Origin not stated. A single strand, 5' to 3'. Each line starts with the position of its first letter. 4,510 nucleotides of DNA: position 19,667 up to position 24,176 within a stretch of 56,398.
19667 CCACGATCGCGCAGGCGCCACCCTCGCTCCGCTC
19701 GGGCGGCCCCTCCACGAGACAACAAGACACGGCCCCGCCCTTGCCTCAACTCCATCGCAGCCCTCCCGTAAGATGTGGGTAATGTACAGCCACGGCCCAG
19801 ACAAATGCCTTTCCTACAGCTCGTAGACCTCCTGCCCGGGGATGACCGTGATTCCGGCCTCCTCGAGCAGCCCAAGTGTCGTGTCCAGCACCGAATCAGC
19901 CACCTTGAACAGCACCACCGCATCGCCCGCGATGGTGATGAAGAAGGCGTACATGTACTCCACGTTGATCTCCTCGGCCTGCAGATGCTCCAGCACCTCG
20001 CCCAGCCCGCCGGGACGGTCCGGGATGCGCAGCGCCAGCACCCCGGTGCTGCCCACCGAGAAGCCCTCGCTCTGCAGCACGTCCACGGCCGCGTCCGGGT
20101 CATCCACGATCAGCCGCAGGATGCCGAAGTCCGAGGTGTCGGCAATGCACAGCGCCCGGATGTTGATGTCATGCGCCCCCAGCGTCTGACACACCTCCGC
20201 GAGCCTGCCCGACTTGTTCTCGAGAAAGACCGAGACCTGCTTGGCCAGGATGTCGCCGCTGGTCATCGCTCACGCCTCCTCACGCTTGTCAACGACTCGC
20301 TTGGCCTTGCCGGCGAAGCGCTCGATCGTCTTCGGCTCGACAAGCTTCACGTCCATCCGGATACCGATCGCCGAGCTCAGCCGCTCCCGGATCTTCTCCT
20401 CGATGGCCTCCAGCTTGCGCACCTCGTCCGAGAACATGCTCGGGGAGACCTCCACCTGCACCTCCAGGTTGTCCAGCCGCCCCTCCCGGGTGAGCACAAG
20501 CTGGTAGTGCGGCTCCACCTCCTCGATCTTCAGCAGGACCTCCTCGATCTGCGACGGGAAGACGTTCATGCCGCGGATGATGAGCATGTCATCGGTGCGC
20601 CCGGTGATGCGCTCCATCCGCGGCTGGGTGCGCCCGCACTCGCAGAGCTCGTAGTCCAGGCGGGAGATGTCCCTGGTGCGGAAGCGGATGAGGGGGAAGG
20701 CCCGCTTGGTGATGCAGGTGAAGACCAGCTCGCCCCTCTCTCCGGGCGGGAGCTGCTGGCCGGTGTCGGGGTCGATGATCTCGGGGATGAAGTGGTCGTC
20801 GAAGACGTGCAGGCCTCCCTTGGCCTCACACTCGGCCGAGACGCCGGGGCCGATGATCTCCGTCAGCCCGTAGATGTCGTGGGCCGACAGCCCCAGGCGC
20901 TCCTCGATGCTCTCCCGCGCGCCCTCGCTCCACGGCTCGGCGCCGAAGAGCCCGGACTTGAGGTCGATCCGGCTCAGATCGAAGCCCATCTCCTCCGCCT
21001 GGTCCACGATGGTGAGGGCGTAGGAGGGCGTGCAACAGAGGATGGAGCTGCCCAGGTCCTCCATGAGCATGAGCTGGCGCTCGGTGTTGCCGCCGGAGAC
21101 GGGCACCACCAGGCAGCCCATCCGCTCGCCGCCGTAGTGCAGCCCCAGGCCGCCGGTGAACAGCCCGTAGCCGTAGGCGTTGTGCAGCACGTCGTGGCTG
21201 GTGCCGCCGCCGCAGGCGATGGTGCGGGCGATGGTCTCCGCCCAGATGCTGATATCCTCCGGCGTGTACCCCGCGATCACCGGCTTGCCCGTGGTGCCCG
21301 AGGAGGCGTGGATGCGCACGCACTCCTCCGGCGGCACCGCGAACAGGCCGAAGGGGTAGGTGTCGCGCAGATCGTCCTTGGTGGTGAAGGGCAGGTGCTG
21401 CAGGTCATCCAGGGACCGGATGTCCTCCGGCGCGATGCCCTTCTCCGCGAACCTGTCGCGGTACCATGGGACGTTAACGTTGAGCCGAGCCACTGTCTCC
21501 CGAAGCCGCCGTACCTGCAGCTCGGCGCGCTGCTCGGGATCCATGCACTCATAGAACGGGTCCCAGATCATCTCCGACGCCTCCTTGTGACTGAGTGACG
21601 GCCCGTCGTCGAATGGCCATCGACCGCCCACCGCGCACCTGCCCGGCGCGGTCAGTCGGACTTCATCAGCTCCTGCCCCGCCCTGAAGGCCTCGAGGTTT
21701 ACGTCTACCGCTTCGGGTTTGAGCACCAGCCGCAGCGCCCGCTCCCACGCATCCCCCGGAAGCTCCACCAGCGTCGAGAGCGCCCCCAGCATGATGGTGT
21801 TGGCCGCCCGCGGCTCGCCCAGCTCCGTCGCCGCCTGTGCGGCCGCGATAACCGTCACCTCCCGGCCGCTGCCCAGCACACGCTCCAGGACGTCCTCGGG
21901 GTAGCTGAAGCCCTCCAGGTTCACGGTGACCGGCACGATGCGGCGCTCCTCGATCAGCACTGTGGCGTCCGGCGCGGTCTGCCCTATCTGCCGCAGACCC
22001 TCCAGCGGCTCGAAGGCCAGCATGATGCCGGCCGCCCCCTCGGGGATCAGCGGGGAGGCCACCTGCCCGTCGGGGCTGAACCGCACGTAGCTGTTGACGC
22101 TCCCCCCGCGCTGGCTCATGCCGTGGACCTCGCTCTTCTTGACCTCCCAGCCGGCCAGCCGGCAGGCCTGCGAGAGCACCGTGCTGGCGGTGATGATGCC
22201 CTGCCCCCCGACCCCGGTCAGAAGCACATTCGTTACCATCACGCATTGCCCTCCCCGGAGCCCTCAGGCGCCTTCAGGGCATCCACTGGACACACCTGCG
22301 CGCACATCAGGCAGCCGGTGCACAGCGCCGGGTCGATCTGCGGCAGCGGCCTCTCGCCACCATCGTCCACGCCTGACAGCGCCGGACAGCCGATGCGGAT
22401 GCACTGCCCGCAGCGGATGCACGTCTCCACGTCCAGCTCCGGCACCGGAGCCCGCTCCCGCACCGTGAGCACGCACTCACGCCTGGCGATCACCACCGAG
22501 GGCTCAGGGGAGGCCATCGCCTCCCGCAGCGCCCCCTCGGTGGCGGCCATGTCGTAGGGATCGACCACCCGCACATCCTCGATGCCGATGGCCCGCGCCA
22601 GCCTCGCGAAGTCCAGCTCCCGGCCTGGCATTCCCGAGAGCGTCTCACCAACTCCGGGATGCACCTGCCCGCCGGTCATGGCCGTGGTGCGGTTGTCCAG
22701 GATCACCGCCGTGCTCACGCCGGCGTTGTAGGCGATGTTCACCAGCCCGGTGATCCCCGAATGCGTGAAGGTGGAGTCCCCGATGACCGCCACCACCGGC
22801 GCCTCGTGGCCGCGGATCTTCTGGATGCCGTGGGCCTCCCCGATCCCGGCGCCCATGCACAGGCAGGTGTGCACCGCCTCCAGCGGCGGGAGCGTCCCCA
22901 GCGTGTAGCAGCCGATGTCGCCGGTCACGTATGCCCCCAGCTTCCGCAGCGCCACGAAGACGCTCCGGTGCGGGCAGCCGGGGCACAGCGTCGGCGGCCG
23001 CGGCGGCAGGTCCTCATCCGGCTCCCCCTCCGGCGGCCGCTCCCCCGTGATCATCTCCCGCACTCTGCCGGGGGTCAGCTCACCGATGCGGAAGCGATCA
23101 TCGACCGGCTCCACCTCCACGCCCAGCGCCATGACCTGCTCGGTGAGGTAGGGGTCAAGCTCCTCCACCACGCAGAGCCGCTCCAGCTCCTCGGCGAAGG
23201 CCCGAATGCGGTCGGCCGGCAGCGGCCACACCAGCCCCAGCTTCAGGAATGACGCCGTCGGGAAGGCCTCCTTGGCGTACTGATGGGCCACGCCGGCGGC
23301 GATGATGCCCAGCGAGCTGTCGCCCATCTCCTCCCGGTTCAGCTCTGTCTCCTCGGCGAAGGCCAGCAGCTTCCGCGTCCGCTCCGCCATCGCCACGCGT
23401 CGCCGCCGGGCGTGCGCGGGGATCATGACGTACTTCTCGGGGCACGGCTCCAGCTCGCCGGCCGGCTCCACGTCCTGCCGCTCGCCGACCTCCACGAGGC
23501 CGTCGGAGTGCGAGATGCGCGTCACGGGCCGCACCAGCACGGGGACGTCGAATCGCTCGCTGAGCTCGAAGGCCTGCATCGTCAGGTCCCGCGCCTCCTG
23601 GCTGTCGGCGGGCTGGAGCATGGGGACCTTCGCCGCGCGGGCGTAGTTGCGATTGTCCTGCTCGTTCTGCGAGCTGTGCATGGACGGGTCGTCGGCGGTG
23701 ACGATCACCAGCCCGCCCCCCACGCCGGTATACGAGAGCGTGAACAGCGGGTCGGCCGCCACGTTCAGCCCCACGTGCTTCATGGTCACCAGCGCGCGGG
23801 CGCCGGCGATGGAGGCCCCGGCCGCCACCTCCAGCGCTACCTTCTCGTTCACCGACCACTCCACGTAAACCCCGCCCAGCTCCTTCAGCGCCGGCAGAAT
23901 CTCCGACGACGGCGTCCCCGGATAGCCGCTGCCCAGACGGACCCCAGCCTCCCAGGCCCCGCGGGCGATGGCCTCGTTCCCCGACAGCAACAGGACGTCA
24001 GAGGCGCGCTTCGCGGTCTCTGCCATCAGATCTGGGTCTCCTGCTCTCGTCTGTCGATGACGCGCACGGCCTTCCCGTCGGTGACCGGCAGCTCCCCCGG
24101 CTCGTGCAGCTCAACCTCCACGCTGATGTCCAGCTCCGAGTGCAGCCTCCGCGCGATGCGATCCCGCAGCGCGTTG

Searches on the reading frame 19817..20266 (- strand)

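Call 38: search_protein_families(library=pfam, proteins=[window:19817-20266:-], max_evalue=0.001)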
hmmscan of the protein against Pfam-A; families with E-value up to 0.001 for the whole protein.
window:19817-20266:- (150 aa): 4 families
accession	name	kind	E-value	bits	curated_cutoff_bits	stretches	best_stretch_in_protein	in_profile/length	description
PF19571.5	ACT_8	-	5e-24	85.1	23.5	1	9-123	4-116/141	ACT domain pair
PF01842.31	ACT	-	1.1e-12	47.9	27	1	10-59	2-53/66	ACT domain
PF22629.2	ACT_AHAS_ss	-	7.2e-06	26.5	27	0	12-61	2-52/67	AHAS small subunit-like ACT domain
PF13291.12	ACT_4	-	6.1e-05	24.1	27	0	11-46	9-45/80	ACT domain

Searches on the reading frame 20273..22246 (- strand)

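Call 38: search_protein_families(library=pfam, proteins=[window:20273-22246:-], max_evalue=0.001)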
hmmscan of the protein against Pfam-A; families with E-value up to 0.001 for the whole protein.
window:20273-22246:- (658 aa): 2 families
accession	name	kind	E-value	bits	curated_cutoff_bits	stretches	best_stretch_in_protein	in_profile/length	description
PF14535.12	AMP-binding_C_2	-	2.6e-35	121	25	1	559-655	1-96/96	AMP-binding enzyme C-terminal domain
PF00501.34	AMP-binding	-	3e-14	53.1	29.9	1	303-509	158-374/384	AMP-binding enzyme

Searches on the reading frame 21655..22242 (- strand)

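Call 40: search_protein_families(library=pfam, proteins=[window:21655-22242:-], max_evalue=0.001)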
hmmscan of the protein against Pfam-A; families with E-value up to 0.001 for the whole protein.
window:21655-22242:- (196 aa): 1 family
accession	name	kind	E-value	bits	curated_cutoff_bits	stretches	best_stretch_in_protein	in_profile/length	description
PF01558.24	POR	-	1.2e-38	133.4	27.4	1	12-189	1-171/173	Pyruvate ferredoxin/flavodoxin oxidoreductase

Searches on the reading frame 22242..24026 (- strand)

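Call 39: search_protein_families(library=pfam, proteins=[window:22242-24026:-], max_evalue=0.001)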
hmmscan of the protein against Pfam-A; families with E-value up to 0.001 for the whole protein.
window:22242-24026:- (595 aa): 10 families
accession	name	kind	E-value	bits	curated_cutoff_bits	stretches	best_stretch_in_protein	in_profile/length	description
PF02775.26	TPP_enzyme_C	-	2.9e-23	82.8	21.9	1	370-513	1-150/151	Thiamine pyrophosphate enzyme, C-terminal TPP binding domain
PF01855.24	POR_N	-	7.1e-14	52.5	27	1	23-184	2-171/231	Pyruvate flavodoxin/ferredoxin oxidoreductase, thiamine diP-bdg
PF00037.32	Fer4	-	1.1e-10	41.3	21.1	1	562-585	1-24/24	4Fe-4S binding domain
PF12837.12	Fer4_6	-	1.2e-07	31.8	25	1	562-584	2-24/24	4Fe-4S binding domain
PF14697.11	Fer4_21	-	1.9e-07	31.5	35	1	532-584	4-57/59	4Fe-4S dicluster domain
PF12838.12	Fer4_7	-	3.9e-07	30.9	27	1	535-583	1-52/52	4Fe-4S dicluster domain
PF12797.12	Fer4_2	-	1.2e-06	28.6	24.5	0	562-581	3-22/22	4Fe-4S binding domain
PF13237.11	Fer4_10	-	1.4e-06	28.6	25.5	1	531-580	4-53/53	4Fe-4S dicluster domain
PF13187.11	Fer4_9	-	0.0006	20.2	27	0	536-583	2-51/52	4Fe-4S dicluster domain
PF12800.12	Fer4_4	-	0.00089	19.9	24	0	534-548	2-15/17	4Fe-4S binding domain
